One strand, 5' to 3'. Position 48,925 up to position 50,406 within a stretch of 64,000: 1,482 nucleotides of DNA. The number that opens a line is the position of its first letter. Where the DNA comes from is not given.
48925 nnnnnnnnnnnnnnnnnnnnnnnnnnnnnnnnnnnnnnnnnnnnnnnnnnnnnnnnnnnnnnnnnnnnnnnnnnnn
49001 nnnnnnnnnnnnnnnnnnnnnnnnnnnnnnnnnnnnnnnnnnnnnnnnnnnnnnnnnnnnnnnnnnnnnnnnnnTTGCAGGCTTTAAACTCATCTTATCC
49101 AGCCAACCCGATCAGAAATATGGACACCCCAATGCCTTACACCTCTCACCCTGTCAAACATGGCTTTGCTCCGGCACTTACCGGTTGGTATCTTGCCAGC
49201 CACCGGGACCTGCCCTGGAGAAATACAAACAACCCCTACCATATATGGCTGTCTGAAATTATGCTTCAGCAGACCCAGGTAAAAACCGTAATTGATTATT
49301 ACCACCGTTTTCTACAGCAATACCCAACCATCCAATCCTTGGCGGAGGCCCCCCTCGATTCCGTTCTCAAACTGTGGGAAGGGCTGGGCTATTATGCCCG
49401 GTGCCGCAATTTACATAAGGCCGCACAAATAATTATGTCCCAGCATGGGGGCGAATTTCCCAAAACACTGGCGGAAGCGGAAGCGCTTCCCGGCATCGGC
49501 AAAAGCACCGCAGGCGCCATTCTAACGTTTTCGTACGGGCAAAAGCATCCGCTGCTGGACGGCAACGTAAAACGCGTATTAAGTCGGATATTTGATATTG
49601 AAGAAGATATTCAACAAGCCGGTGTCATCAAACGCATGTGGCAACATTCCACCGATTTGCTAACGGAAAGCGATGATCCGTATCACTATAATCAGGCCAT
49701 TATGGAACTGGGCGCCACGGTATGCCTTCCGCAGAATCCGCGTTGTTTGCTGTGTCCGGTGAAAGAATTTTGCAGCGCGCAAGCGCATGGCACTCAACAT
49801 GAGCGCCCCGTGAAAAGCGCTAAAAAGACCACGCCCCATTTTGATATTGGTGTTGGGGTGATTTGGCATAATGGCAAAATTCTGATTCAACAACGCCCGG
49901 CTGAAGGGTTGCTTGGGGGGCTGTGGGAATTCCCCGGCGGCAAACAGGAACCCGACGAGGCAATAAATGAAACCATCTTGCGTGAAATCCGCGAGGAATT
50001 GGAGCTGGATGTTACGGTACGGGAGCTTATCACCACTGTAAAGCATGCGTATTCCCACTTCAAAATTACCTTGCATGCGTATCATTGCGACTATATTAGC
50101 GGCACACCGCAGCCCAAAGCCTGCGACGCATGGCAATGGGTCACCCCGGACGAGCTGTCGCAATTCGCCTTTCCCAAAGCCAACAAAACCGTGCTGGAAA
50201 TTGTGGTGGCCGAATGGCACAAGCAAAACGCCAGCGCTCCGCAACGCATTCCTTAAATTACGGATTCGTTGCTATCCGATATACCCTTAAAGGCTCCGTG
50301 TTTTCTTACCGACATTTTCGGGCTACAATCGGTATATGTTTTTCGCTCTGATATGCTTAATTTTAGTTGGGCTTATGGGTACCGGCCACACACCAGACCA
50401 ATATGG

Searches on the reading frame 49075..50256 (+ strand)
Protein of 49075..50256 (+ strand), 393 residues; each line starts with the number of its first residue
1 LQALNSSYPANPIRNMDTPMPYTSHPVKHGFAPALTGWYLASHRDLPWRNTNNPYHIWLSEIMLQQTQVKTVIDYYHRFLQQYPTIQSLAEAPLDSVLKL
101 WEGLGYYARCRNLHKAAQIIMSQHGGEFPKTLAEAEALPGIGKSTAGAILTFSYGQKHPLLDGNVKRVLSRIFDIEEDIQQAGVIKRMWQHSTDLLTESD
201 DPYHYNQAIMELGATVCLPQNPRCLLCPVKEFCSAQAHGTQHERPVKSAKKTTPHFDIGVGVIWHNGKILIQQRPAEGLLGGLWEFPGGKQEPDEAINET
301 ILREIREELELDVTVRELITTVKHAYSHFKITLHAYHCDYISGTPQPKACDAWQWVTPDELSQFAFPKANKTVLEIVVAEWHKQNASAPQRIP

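Call 5: search_protein_families(library=pfam, proteins=[window:49075-50256:+], max_evalue=0.01)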
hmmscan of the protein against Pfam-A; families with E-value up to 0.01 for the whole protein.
window:49075-50256:+ (393 aa): 5 families
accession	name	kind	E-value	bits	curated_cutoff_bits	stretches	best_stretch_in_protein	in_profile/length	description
PF14815.12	NUDIX_4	-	3.4e-34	117.5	35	1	260-375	2-112/113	NUDIX domain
PF00730.31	HhH-GPD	-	8.3e-22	78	26.2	1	60-189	2-103/108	HhH-GPD superfamily base excision DNA repair protein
PF00293.34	NUDIX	-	8.1e-17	61.9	21.1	1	258-371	4-128/134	NUDIX domain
PF00633.29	HHH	-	2.3e-05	24.5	24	1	124-152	2-30/30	Helix-hairpin-helix motif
PF10576.14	EndIII_4Fe-2S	-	0.0022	18.7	20.5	1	217-233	1-17/17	Iron-sulfur binding domain of endonuclease III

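Call 7: search_protein_families(library=ncbifam, proteins=[window:49075-50256:+], max_evalue=0.01)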
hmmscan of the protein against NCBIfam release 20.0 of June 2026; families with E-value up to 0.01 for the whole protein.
window:49075-50256:+ (393 aa): 22 families
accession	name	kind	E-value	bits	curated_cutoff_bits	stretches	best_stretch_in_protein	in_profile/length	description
TIGR01084.1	mutY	equivalog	2.8e-103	345.3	286.5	1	31-292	2-266/277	A/G-specific adenine glycosylase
NF008132.0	PRK10880.1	equivalog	7e-94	314.8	427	1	31-333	7-302/351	A/G-specific adenine glycosylase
NF010488.0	PRK13910.1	equivalog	1.1e-44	153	471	1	62-291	1-221/290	adenine-specific DNA glycosylase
NF006530.0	PRK08999.1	equivalog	1.8e-30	106.1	245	1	256-377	6-128/315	Nudix family hydrolase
NF007834.0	PRK10546.1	equivalog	6.8e-26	90.7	156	1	257-383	5-131/135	pyrimidine (deoxy)nucleoside triphosphate diphosphatase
TIGR00586.1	mutt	equivalog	1.9e-25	89.4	97.9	1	255-375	4-125/129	8-oxo-dGTP diphosphatase MutT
NF008044.0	PRK10776.1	equivalog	2.9e-23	82.2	148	1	255-377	3-126/130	8-oxo-dGTP diphosphatase MutT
TIGR01083.1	nth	equivalog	2.2e-19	69.9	211.7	1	52-224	25-192/192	endonuclease III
NF007978.0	PRK10702.1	equivalog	4e-10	39.7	405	1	83-234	58-204/211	endonuclease III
NF053634.1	MonDNAglycDR2438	equivalog_domain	3.1e-08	33.5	400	1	53-238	19-209/219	monofunctional DNA glycosylase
NF003788.0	PRK05379.1-5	equivalog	4.1e-07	29.6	354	1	252-323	209-279/351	bifunctional nicotinamide-nucleotide adenylyltransferase/Nudix hydroxylase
NF012016.0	PRK15472.1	equivalog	2e-06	27.5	95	1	263-317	11-66/141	nucleoside triphosphatase NudI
NF003787.0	PRK05379.1-4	equivalog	1.3e-05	24.3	449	1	261-323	213-274/346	bifunctional nicotinamide-nucleotide adenylyltransferase/Nudix hydroxylase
NF003785.0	PRK05379.1-1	equivalog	2.1e-05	23.9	418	1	262-319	209-265/347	bifunctional nicotinamide-nucleotide adenylyltransferase/Nudix hydroxylase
NF003786.0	PRK05379.1-2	equivalog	5.3e-05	22.6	397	1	253-316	215-277/354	bifunctional nicotinamide-nucleotide adenylyltransferase/Nudix hydroxylase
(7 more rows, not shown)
